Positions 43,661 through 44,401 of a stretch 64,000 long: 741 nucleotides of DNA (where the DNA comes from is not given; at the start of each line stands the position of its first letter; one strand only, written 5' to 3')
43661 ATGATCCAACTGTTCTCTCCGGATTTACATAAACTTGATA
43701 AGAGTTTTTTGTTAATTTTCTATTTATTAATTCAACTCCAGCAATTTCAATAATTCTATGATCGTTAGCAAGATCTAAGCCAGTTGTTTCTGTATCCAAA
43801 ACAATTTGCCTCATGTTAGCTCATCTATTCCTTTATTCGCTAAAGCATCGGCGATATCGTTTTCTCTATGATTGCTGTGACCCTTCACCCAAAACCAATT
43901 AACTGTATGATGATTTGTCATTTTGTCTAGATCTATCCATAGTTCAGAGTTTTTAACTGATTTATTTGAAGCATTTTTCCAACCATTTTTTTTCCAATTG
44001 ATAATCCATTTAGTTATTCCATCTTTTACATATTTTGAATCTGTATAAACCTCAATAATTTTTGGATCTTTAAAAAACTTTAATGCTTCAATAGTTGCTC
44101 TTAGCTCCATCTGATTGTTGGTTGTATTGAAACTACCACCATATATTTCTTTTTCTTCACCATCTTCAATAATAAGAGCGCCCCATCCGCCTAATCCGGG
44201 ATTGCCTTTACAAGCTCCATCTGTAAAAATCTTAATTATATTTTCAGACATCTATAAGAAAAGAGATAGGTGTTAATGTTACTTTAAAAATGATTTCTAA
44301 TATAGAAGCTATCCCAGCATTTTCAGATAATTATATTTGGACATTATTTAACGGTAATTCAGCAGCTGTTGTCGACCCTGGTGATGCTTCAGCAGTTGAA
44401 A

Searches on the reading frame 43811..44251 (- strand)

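Call 59: search_protein_families(library=ncbifam, proteins=[window:43811-44251:-], max_evalue=0.001)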
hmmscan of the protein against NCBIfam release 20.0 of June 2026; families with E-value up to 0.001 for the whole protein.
window:43811-44251:- (146 aa): 7 families
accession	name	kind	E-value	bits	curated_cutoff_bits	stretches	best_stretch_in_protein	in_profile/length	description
NF001236.0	PRK00203.1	equivalog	2e-61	206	160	1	5-144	4-143/151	ribonuclease HI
NF006433.0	PRK08719.1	subfamily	4.8e-21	75.1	170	1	42-140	47-143/147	ribonuclease H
NF005116.0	PRK06548.1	equivalog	1.4e-20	73.9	280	1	1-142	1-140/161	ribonuclease H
NF005567.0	PRK07238.1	equivalog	2.3e-09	37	326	1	8-144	6-133/378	bifunctional RNase H/acid phosphatase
NF041306.1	RnaseHI_Halo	equivalog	2.6e-08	33.9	300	1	7-143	71-196/197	ribonuclease HI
NF010482.0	PRK13907.1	equivalog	5.6e-06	26.5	231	1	5-83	1-81/128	ribonuclease H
NF046109.1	RNaseH_Halikb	equivalog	0.00011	22.2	320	1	8-113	83-182/211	ribonuclease H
